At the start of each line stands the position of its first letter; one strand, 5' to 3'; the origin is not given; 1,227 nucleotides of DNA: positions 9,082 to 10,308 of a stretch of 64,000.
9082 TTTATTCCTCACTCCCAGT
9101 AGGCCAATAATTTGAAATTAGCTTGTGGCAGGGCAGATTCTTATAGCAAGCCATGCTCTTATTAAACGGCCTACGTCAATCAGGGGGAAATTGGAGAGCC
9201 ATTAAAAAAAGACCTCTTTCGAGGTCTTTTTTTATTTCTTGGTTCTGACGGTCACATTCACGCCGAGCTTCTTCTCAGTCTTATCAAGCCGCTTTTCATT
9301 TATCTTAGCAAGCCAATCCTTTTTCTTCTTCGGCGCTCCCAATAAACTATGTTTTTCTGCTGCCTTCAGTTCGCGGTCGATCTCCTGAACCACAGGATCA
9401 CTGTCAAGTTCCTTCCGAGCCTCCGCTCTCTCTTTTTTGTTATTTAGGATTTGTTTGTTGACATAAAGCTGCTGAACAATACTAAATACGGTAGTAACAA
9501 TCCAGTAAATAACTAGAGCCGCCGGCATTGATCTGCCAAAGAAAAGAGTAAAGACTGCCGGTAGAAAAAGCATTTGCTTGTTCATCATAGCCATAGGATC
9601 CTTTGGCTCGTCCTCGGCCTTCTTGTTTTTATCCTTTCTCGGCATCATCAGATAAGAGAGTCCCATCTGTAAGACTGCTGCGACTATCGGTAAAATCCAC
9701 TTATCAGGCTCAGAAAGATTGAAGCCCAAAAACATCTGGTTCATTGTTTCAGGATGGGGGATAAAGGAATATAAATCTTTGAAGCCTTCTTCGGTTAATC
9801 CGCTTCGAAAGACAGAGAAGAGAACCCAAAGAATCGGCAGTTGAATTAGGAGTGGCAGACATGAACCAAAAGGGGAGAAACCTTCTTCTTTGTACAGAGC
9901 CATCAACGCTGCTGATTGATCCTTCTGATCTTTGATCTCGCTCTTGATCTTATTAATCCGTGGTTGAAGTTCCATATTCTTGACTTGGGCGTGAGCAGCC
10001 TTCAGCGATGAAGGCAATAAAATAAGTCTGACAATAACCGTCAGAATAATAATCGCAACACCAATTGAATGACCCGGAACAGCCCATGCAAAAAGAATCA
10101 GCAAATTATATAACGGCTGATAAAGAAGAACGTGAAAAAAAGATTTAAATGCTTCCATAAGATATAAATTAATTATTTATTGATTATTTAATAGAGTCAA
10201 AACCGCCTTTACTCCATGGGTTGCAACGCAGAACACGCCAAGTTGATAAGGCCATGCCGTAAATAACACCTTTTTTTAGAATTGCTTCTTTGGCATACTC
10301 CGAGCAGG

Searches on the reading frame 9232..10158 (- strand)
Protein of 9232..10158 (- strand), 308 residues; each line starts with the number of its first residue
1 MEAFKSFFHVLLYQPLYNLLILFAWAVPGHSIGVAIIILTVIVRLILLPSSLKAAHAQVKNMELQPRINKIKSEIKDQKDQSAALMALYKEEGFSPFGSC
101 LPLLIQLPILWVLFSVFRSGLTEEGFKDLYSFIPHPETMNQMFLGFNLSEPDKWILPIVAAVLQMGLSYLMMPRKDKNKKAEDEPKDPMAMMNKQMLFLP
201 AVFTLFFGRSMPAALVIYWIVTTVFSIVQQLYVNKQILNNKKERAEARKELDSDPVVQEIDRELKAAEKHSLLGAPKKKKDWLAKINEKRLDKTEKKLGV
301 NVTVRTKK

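Call 27: search_protein_families(library=pfam, max_evalue=0.01, proteins=[window:9232-10158:-])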
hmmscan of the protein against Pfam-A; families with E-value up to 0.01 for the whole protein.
window:9232-10158:- (308 aa): 1 family
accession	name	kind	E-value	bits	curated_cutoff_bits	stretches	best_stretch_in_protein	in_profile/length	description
PF02096.25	60KD_IMP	-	2.3e-44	151.7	35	1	33-235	2-163/163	60Kd inner membrane protein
